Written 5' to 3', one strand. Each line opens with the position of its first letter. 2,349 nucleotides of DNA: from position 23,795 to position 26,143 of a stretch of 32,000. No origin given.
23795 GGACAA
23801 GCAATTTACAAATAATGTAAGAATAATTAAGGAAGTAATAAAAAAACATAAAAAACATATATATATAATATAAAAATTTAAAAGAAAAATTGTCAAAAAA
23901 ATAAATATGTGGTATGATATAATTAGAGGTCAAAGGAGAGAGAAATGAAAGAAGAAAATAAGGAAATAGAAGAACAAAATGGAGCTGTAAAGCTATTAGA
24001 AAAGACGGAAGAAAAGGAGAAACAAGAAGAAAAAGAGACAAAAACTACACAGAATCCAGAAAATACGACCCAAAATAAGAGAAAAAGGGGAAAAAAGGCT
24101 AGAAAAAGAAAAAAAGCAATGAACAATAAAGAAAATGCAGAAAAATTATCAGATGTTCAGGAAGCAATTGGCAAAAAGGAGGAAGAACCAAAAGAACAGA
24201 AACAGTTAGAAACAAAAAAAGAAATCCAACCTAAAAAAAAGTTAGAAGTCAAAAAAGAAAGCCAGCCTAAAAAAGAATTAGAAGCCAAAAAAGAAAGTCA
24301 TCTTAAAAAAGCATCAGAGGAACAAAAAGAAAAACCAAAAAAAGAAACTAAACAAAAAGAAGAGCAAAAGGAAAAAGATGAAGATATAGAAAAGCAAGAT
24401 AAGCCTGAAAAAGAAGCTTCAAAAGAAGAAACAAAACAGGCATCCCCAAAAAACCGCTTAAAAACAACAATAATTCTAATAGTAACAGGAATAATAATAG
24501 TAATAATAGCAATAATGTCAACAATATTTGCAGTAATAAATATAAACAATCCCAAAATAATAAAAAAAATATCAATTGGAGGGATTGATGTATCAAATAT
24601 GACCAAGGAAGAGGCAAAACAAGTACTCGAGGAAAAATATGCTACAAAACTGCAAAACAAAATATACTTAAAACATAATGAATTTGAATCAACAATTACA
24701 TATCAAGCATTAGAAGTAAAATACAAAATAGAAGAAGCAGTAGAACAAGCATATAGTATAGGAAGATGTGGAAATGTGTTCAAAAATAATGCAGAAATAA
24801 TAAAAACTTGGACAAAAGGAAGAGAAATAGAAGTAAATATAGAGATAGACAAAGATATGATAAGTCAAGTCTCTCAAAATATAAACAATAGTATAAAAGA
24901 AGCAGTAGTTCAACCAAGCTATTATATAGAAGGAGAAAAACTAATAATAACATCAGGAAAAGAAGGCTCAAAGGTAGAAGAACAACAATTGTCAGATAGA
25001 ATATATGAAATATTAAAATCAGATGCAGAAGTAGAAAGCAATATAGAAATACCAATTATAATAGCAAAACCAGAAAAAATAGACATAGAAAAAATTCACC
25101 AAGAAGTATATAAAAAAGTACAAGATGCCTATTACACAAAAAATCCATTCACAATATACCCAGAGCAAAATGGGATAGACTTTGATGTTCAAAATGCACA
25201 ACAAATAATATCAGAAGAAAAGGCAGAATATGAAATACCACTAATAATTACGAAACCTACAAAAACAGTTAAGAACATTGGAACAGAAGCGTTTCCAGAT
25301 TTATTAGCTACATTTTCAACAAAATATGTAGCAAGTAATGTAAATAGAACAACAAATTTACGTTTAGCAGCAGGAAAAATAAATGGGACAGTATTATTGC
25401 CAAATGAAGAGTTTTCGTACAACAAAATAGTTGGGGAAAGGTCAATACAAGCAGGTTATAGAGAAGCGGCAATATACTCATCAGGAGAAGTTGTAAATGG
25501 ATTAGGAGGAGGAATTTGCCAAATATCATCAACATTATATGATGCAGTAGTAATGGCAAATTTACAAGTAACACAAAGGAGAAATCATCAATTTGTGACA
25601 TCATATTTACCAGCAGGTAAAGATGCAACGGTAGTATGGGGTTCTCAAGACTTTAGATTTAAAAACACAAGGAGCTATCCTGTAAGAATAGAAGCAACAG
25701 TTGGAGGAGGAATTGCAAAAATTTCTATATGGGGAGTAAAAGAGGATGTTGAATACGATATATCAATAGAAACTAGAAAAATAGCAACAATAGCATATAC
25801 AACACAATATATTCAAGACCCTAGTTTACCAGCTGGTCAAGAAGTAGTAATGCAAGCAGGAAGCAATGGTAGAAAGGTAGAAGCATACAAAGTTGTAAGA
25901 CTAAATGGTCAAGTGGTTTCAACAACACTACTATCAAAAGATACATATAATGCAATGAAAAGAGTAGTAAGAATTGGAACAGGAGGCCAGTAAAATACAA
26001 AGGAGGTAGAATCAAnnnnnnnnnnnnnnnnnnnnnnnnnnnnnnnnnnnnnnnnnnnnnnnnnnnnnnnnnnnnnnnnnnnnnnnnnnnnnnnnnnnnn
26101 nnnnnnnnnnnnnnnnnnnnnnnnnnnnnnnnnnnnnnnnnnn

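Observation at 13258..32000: Tandemly duplicated two-gene giant surface-protein module occupying about 58% of the window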

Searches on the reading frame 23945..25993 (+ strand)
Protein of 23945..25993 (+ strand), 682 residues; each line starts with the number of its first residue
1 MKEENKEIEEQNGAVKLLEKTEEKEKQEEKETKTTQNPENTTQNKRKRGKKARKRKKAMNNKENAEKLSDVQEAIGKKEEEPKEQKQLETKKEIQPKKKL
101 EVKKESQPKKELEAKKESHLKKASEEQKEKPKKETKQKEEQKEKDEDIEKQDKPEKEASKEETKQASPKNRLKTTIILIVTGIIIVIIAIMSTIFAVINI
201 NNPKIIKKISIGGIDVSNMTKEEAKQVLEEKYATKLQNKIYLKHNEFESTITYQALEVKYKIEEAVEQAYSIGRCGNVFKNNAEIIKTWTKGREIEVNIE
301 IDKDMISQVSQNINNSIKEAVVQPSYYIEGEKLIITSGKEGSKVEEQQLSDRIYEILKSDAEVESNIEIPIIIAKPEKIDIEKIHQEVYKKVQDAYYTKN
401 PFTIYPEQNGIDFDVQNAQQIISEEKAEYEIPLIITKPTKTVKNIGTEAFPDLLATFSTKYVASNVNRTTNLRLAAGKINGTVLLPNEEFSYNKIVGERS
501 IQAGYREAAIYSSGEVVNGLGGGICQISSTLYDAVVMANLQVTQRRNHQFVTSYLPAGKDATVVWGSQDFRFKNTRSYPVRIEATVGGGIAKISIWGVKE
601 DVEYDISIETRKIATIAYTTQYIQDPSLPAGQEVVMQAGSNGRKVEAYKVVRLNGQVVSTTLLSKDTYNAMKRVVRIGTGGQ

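Call 5: search_protein_families(library=pfam, proteins=[window:23945-25993:+], max_evalue=0.01)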
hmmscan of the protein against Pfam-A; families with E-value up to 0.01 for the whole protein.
window:23945-25993:+ (682 aa): 3 families
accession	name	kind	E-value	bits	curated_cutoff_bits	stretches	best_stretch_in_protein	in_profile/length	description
PF04294.18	VanW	-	5.8e-48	162.1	27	1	467-596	1-130/130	VanW like protein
PF07501.17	G5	-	9.9e-17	61.4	23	1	613-679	7-74/75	G5 domain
PF12229.13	PG_binding_4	-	3e-16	60.1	22.1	1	250-360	2-111/117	Putative peptidoglycan binding domain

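Call 24: search_protein_families(library=ncbifam, proteins=[window:23945-25993:+], max_evalue=0.01)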
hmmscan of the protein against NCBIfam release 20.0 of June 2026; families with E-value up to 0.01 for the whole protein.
window:23945-25993:+ (682 aa): 5 families
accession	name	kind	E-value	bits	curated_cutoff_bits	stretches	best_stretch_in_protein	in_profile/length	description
NF033128.2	vanW-gen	equivalog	5.1e-18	65.6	365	1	464-590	66-197/271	glycopeptide resistance accessory protein VanW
NF033123.1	vanW-G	exception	6.2e-14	52.4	600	1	458-584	60-191/273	glycopeptide resistance accessory protein VanW-G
NF033122.1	vanW-B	exception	1.7e-10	40.7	610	1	466-574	69-182/275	glycopeptide resistance accessory protein VanW-B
NF047351.1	lipase_YSIRK_Sa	exception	0.0033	15.8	650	1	18-170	103-257/704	YSIRK-targeted triacylglycerol lipase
NF045516.2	SepX_GlpR_1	exception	0.0099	15.7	160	0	28-193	35-208/293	divisome protein SepX/GlpR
